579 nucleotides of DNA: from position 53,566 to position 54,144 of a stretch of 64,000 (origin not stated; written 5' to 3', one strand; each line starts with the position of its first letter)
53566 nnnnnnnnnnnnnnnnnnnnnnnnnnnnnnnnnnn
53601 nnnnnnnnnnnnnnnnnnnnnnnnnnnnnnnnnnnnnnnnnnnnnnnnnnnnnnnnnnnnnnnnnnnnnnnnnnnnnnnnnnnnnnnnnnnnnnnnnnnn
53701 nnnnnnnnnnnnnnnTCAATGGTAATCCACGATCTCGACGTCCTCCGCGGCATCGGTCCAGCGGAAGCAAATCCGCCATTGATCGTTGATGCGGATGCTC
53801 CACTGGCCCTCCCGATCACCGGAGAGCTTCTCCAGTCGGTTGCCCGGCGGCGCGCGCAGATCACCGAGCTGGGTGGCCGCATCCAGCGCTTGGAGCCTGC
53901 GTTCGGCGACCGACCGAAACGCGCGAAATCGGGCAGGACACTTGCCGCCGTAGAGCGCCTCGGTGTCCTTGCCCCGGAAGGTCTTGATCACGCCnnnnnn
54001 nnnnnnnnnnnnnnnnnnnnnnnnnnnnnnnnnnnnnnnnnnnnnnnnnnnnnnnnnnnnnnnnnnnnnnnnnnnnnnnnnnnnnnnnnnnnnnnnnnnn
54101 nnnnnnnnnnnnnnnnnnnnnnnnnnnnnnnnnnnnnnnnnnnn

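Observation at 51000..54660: Lower-GC TA-rich islet bounded by 26-bp direct repeats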

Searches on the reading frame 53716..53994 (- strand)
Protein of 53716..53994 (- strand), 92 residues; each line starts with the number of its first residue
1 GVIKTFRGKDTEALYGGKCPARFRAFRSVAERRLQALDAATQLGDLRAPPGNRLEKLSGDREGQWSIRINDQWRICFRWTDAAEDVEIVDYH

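Call 10: search_protein_families(library=pfam, max_evalue=0.1, proteins=[window:53716-53994:-])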
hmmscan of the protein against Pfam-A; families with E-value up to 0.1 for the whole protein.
window:53716-53994:- (92 aa): 2 families
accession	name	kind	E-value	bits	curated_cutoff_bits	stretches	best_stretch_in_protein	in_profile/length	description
PF05015.19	HigB-like_toxin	-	6e-17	62.3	27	1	29-92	28-91/91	RelE-like toxin of type II toxin-antitoxin system HigB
PF06769.20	YoeB_toxin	-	0.0076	16.7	27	1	55-87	42-74/80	YoeB-like toxin of bacterial type II toxin-antitoxin system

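Call 11: search_protein_families(library=ncbifam, max_evalue=0.1, proteins=[window:53716-53994:-])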
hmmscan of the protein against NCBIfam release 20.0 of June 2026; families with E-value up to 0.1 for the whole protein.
window:53716-53994:- (92 aa): 1 family
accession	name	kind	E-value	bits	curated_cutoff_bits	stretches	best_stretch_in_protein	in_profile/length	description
TIGR02116.1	toxin_Txe_YoeB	equivalog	0.00014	22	51.8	1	53-89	40-74/80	Txe/YoeB family addiction module toxin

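Call 48: list_cluster_members(proteins=[P0001, P0002, window:53716-53994:-, window:53399-53701:-, window:46839-47237:+])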
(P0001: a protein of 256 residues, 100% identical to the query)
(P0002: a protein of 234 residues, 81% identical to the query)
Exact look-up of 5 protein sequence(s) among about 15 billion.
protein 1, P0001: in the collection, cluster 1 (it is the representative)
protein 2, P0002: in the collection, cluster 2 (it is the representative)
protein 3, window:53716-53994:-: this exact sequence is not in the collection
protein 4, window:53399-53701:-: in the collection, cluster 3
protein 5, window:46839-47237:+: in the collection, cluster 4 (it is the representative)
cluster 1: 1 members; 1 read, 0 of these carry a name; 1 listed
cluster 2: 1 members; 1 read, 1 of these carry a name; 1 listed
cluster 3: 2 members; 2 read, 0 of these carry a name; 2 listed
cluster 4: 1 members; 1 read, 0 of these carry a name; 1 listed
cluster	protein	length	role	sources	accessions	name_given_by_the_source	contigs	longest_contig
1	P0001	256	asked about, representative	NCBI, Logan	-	-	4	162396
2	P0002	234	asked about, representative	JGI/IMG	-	hypothetical protein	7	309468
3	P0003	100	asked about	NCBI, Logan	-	-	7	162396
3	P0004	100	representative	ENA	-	-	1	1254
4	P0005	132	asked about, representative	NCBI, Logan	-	-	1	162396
